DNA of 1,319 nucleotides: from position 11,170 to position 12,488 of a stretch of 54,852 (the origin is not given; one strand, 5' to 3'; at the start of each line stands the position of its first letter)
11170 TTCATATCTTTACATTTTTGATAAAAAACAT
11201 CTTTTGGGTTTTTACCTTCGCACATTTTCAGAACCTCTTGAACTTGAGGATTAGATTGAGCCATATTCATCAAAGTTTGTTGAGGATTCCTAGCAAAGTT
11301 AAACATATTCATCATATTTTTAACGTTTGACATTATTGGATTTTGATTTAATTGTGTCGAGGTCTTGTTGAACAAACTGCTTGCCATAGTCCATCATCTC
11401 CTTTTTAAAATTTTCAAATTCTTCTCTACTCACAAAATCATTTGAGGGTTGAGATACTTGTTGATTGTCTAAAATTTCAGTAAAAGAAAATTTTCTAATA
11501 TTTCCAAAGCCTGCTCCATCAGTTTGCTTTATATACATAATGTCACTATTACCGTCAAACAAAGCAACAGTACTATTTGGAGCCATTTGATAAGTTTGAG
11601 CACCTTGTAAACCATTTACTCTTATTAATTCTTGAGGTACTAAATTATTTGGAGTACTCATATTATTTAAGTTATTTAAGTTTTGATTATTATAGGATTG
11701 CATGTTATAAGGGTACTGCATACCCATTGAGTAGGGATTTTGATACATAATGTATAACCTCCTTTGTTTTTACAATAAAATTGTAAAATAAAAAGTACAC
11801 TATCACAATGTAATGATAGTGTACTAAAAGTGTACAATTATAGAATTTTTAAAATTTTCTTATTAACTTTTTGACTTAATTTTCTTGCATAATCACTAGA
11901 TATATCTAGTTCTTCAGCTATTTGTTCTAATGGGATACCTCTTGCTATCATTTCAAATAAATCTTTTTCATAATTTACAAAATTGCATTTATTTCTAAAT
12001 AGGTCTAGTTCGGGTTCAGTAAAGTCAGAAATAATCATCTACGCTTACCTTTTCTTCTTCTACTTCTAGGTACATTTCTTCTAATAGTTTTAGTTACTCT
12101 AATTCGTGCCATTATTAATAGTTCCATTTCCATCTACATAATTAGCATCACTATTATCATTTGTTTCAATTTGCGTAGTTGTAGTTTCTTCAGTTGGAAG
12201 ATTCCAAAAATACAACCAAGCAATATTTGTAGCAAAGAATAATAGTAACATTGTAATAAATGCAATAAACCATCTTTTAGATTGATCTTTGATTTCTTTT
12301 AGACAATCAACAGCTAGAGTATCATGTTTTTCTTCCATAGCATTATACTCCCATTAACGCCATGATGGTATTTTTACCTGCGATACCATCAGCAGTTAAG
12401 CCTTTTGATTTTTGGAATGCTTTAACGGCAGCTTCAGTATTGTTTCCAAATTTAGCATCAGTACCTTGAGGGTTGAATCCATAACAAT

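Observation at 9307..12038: Terminator-bounded accessory island after the lysis cassette: small sigma-r4-like HTH, then Q/N-rich, Cys-rich membrane and BclA-C/TNF-like proteins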

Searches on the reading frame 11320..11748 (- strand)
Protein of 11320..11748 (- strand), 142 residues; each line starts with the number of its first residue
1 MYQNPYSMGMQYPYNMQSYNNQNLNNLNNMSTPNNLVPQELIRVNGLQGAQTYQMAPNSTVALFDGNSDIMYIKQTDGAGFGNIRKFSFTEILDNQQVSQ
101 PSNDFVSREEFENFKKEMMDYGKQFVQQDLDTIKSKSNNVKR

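Call 4: search_protein_families(library=pfam, proteins=[window:11320-11748:-], max_evalue=0.1)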
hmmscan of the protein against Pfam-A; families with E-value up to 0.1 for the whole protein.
window:11320-11748:- (142 aa): 0 families

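Call 5: search_protein_families(library=phrogs, proteins=[window:11320-11748:-], max_evalue=0.01)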
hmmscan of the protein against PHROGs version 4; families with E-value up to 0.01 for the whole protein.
window:11320-11748:- (142 aa): 2 families
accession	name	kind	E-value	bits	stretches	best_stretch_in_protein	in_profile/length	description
phrog_21718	-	unknown function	3.1e-13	51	1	9-119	25-138/159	-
phrog_19878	-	unknown function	0.0096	17.4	0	113-140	31-57/65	-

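Call 6: search_protein_families(library=ncbifam, proteins=[window:11320-11748:-], max_evalue=0.1)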
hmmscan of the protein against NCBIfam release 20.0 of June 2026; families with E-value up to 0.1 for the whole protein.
window:11320-11748:- (142 aa): 0 families

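Call 35: search_solved_structures(query=A3, max_evalue=10)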
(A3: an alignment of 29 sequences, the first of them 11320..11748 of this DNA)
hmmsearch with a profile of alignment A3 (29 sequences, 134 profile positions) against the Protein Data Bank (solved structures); distinct sequences matched with E-value up to 10: 3.
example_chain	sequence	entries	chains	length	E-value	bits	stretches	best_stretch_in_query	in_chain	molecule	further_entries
1ykd_A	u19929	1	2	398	1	12.7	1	41-75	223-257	adenylate cyclase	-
4rv0_B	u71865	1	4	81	1.6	12.1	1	28-60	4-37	Nuclear protein localization protein 4 homolog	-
4m03_A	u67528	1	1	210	3.7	10.9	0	38-93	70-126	Serine-rich adhesin for platelets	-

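Call 47: search_protein_families(library=pfam, alignment_id=A3, max_evalue=0.05)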
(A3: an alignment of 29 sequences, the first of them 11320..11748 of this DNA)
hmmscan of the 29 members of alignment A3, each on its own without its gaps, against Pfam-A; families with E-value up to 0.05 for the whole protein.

A. member 1, window:11320-11748:- (142 aa): 0 families

B. families by the number of members that match (of 29 scanned): 10 families
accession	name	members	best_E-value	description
PF01519.22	DUF16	2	0.021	Protein of unknown function DUF16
PF20400.3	BAR_4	1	0.0016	BAR-like domain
PF05435.16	Phi-29_GP3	1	0.0017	Phi-29 DNA terminal protein GP3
PF25764.1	KIF21A_4th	1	0.0098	KIF21A-like domain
PF20746.2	EndoS_Ig-like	1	0.024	Endo-beta-N-acetylglucosaminidase F2, Ig-like domain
PF07352.17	Phage_Mu_Gam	1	0.026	Bacteriophage Mu Gam like protein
PF22182.2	DUF6945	1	0.032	Domain of unknown function (DUF6945)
PF24150.1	C2_SHIP1-2_first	1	0.038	SHIP1/2 first C2 domain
PF02093.21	Gag_p30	1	0.047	Gag P30 core shell protein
PF01708.21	Gemini_mov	1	0.047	Geminivirus putative movement protein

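Call 50: find_homologous_proteins(query=A3, max_evalue=0.001)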
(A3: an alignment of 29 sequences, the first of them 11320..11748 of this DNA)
Query A3 (29 sequences) (142 aa, profile of the alignment): 833 proteins with E <= 0.001 among 5365 candidates; the best 120 are listed.
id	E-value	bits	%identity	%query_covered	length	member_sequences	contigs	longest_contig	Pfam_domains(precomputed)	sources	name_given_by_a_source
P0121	7.1e-45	170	50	96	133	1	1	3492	-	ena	-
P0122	1.2e-44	170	52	96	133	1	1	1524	-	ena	-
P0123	1.2e-44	170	50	96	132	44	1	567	-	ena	-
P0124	1.4e-44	169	50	96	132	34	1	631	-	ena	-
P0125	1.5e-44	169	50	97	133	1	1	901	-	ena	-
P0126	1.5e-44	169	50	96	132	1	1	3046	-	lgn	-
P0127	1.7e-44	169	50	96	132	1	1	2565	-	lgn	-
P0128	1.7e-44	169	52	96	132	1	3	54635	-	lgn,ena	-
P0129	1.8e-44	169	51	96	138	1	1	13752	-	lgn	-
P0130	1.9e-44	169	50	96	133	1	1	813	-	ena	-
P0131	2.0e-44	169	50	96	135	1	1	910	-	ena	-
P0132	3.0e-44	168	53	89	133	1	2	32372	-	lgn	-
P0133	3.2e-44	168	51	98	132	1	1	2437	-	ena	-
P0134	3.4e-44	168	50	96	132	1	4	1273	-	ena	-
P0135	3.5e-44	168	52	96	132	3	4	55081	-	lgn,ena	-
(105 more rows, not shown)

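Call 53: search_protein_families(library=padloc, proteins=[window:11320-11748:-], max_evalue=0.1)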
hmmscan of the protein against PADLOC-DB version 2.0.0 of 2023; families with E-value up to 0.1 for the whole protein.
window:11320-11748:- (142 aa): 0 families

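Call 65: predict_structure(alignment_id=A9)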
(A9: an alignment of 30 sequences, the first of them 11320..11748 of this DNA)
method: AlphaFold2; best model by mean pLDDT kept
length: 142 residues; sequences in the alignment: 30
mean_pLDDT: 55.5   pTM: 0.32
mean pLDDT of the five models: 55.5, 55.5, 44.3, 43.3, 41.2
residues with pLDDT >= 90: 0; 70-90: 51; 50-70: 20; < 50: 71
segments of 3 or more residues with pLDDT < 50: 1-52, 126-142
pLDDT, mean of each block of 10 residues (from residue 1): 39 32 33 35 37 68 83 80 82 59 64 79 48 41 35
secondary structure, 60 per line:
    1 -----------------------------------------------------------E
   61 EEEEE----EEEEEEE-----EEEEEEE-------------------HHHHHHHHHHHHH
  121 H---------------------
elements in order: E60-65 E70-76 E82-88 H108-121

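Call 67: fold_search(model_id=the predicted structure, library=pdb)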
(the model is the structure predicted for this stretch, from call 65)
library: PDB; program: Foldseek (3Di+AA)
matches with E <= 10: 896; with E <= 0.001: 0
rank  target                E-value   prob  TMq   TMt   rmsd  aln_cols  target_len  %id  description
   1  6sy0_A                2.9e-01  0.77  0.21  0.22  10.9        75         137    9  Structure of the Plasmodium falciparum SIP2 DNA-binding AP2 tandem repeat in complex with two SPE2 half-sites (released 2020-10-07)
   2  9e4w_J                3.5e-01  0.57  0.23  0.35  13.4        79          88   15  Structure of Bacillus phage SPO1 anti-CBASS 4 (Acb4) in complex with 3'3'-cGAMP (released 2025-01-29)
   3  6eke_C                3.7e-01  0.72  0.19  0.49   5.6        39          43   18  crystal structure of a Pholiota squarrosa lectin unliganded (released 2018-07-11)
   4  9e4w_K                3.7e-01  0.60  0.22  0.32  12.8        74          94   14  Structure of Bacillus phage SPO1 anti-CBASS 4 (Acb4) in complex with 3'3'-cGAMP (released 2025-01-29)
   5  9e4w_S                3.9e-01  0.51  0.22  0.34  13.4        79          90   15  Structure of Bacillus phage SPO1 anti-CBASS 4 (Acb4) in complex with 3'3'-cGAMP (released 2025-01-29)
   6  9e4w_A                3.9e-01  0.51  0.22  0.32  13.3        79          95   15  Structure of Bacillus phage SPO1 anti-CBASS 4 (Acb4) in complex with 3'3'-cGAMP (released 2025-01-29)
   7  5kev_A                4.2e-01  0.89  0.22  0.33   7.5        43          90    9  Vibrio parahaemolyticus VtrA/VtrC complex (released 2016-07-20)
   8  9e4w_C                4.5e-01  0.57  0.22  0.33  12.8        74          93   14  Structure of Bacillus phage SPO1 anti-CBASS 4 (Acb4) in complex with 3'3'-cGAMP (released 2025-01-29)
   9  8ssm_C                4.5e-01  0.47  0.21  0.31  10.8        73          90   14  Citrobacter rodentium contact dependent growth inhibition (CDI) toxin (CdiA-CT) and immunity (CdiI) complex (released 2024-05-15)
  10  9e4w_B                4.8e-01  0.47  0.22  0.33  13.3        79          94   15  Structure of Bacillus phage SPO1 anti-CBASS 4 (Acb4) in complex with 3'3'-cGAMP (released 2025-01-29)
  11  9e4w_P                4.8e-01  0.44  0.22  0.34  13.3        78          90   15  Structure of Bacillus phage SPO1 anti-CBASS 4 (Acb4) in complex with 3'3'-cGAMP (released 2025-01-29)
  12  9e4w_G                5.4e-01  0.44  0.22  0.33  13.3        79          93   15  Structure of Bacillus phage SPO1 anti-CBASS 4 (Acb4) in complex with 3'3'-cGAMP (released 2025-01-29)
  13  7r7j_B                5.8e-01  0.54  0.19  0.06   4.8        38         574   16  Crystal structure of RadD with ADP (released 2022-04-13)
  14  8ssm_D                5.8e-01  0.47  0.21  0.32  10.0        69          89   14  Citrobacter rodentium contact dependent growth inhibition (CDI) toxin (CdiA-CT) and immunity (CdiI) complex (released 2024-05-15)
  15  9e4w_T                5.8e-01  0.41  0.22  0.33  13.3        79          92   15  Structure of Bacillus phage SPO1 anti-CBASS 4 (Acb4) in complex with 3'3'-cGAMP (released 2025-01-29)
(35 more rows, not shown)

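Call 89: fold_search(model_id=the predicted structure, library=viral)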
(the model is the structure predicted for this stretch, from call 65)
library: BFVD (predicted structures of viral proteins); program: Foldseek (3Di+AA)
matches with E <= 10: 999; with E <= 0.001: 17
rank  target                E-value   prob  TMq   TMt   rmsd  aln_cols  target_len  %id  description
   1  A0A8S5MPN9            3.4e-06  1.00  0.30  0.38  20.5       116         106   27  Uncharacterized protein [Podoviridae sp. ctoqT5]
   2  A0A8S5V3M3            3.6e-06  1.00  0.31  0.31  25.9       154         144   23  Uncharacterized protein [Myoviridae sp. ctk6V34]
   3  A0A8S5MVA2            8.8e-06  1.00  0.29  0.29  16.2       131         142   26  Uncharacterized protein [Siphoviridae sp. ctoSr5]
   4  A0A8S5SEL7            1.0e-05  1.00  0.30  0.27  22.6       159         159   17  Uncharacterized protein [Caudovirales sp. ctrNG92]
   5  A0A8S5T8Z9            1.6e-05  1.00  0.29  0.30  16.0       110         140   28  Uncharacterized protein [Siphoviridae sp. ctmIh35]
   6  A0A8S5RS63            1.7e-05  1.00  0.31  0.36  16.7       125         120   28  Gal4-like transcription factor [Siphoviridae sp. ctFBb37]
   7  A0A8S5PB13            2.3e-05  1.00  0.28  0.31  19.6       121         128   21  Membrane fusogenic activity protein [Siphoviridae sp. ctc6d98]
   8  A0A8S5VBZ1            2.3e-05  1.00  0.29  0.27  21.8       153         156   18  Uncharacterized protein [Siphoviridae sp. ctKsH2]
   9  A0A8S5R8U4            2.8e-05  1.00  0.29  0.26  22.8       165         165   18  Uncharacterized protein [virus sp. cti5L29]
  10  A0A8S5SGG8            5.9e-05  1.00  0.29  0.29  22.9       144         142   14  Uncharacterized protein [Podoviridae sp. ctZih56]
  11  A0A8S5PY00            9.9e-05  1.00  0.28  0.43  16.1        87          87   23  Uncharacterized protein [Myoviridae sp. ctWiL39]
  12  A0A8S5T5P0            9.9e-05  1.00  0.31  0.20  16.0       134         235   27  Uncharacterized protein [Siphoviridae sp. ctL7J9]
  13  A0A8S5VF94            1.1e-04  1.00  0.28  0.30  18.0       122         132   31  Uncharacterized protein [Siphoviridae sp. ctbxa26]
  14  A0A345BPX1            1.9e-04  1.00  0.29  0.25  20.3       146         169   18  (no name in the UniProt tables at hand)
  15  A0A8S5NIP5            4.3e-04  1.00  0.27  0.25  24.7       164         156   14  Uncharacterized protein [Siphoviridae sp. cttpk5]
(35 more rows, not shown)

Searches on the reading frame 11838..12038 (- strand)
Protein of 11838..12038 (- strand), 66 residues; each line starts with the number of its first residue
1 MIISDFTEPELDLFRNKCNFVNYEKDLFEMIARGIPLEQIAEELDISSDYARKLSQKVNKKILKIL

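Call 4: search_protein_families(library=pfam, proteins=[window:11838-12038:-], max_evalue=0.1)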
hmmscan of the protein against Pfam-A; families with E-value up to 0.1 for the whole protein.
window:11838-12038:- (66 aa): 5 families
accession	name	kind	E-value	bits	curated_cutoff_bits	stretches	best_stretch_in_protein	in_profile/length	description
PF00196.25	GerE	-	0.0038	17.3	23.5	1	24-48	7-31/57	Bacterial regulatory proteins, luxR family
PF13384.12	HTH_23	-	0.029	14.6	24.6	1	30-54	13-37/50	Homeodomain-like domain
PF02796.21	HTH_7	-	0.038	14.6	23.8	1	27-47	14-34/45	Helix-turn-helix domain of resolvase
PF04545.22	Sigma70_r4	-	0.047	13.6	24.1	1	33-60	19-46/50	Sigma-70, region 4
PF04967.18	HTH_10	-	0.094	13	23.1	0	32-63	21-52/53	HTH DNA binding domain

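Call 5: search_protein_families(library=phrogs, proteins=[window:11838-12038:-], max_evalue=0.01)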
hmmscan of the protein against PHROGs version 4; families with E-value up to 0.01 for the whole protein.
window:11838-12038:- (66 aa): 4 families
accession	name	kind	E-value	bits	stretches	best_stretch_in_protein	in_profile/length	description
phrog_10157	-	unknown function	7.9e-05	23.8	1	33-61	117-145/153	-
phrog_1190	-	transcription regulation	9.2e-05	23.3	1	18-63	110-156/167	RNA polymerase sigma factor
phrog_8340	-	unknown function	0.0002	22.5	1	10-60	83-133/152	-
phrog_5767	-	transcription regulation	0.00024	21.6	1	16-64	286-334/393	sigma factor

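Call 6: search_protein_families(library=ncbifam, proteins=[window:11838-12038:-], max_evalue=0.1)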
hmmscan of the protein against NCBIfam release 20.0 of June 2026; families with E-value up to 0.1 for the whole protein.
window:11838-12038:- (66 aa): 4 families
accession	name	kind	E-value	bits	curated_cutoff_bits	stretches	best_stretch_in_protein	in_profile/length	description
TIGR02937.1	sigma70-ECF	superfamily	0.011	15.4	42.9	1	24-65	122-164/165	sigma-70 family RNA polymerase sigma factor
NF007935.0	PRK10651.1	equivalog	0.02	14.1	250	1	19-61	155-197/216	two-component system response regulator NarL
NF002620.0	PRK02277.1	subfamily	0.034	13.8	115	1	29-61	13-45/201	orotate phosphoribosyltransferase-like protein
NF052445.1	RespRegMctR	equivalog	0.091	12.2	300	1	19-62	144-187/205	two-component system response regulator MctR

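Call 53: search_protein_families(library=padloc, proteins=[window:11838-12038:-], max_evalue=0.1)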
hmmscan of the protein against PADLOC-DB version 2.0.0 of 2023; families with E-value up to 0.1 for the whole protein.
window:11838-12038:- (66 aa): 0 families

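Call 103: search_solved_structures(query=A6, max_evalue=1)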
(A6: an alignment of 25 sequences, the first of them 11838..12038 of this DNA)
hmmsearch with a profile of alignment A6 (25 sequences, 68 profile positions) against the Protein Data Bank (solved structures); distinct sequences matched with E-value up to 1: 121 (the best 60 are shown).
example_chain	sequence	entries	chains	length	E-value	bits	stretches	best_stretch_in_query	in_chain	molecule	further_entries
8vd6_A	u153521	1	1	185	4.7e-17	64.5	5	29-55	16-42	CAP REPEAT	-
4y13_A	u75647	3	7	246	1.8e-08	37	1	17-63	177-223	Transcriptional regulator of ftsQAZ gene cluster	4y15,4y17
4lfu_A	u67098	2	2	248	1.8e-08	37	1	17-63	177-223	Regulatory protein SdiA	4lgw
1fse_A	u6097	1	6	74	2.8e-08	36.4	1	13-59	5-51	GERE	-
8hno_A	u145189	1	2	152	1.1e-06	31.4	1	20-64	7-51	Archaeal transcription regulator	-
7r3g_B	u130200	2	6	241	1.2e-06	31.2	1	18-62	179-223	Regulatory protein RhlR | PROSS optimized variant of RhlR with 75 mutations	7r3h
8hnp_A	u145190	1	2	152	1.2e-06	31.2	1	20-64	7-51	Archaeal transcription regulator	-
7r3i_A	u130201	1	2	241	2e-06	30.5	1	20-63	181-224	PROSS optimized variant of RhlR with 61 mutations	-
7r3j_C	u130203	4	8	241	2.1e-06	30.5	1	20-63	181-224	Regulatory protein RhlR | RhlR protein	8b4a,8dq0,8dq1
7r3e_A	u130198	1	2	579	2.7e-06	30.1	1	20-63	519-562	2-aminobenzoylacetyl-CoA thioesterase,Regulatory protein RhlR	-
4wt0_B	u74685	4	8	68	5.1e-06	29.2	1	20-61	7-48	Response regulator receiver domain protein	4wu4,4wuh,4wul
8u3b_G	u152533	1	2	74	5.2e-06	29.2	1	20-62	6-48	Nitrate/nitrite response regulator protein NarL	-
4wsz_A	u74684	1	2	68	5.2e-06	29.2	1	20-61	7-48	Response regulator receiver domain protein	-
3clo_A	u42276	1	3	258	6.2e-06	28.9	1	19-61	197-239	Transcriptional regulator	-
3qp6_A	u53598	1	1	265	6.9e-06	28.8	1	17-53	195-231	CviR transcriptional regulator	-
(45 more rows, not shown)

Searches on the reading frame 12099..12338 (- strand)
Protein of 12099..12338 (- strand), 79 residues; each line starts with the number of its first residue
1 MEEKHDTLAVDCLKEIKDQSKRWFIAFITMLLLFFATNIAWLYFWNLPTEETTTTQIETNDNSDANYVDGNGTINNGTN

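Call 4: search_protein_families(library=pfam, proteins=[window:12099-12338:-], max_evalue=0.1)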
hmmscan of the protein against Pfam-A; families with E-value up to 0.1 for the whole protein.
window:12099-12338:- (79 aa): 0 families

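Call 5: search_protein_families(library=phrogs, proteins=[window:12099-12338:-], max_evalue=0.01)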
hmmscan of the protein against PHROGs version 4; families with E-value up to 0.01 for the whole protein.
window:12099-12338:- (79 aa): 0 families

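Call 6: search_protein_families(library=ncbifam, proteins=[window:12099-12338:-], max_evalue=0.1)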
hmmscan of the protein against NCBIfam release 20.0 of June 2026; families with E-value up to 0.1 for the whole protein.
window:12099-12338:- (79 aa): 1 family
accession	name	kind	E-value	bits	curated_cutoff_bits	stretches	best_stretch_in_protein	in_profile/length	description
NF045999.1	MAG1140_fam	equivalog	0.022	14.9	35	1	24-63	7-46/126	MAG1140 family protein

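Call 53: search_protein_families(library=padloc, proteins=[window:12099-12338:-], max_evalue=0.1)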
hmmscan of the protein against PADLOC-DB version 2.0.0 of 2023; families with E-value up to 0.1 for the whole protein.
window:12099-12338:- (79 aa): 0 families
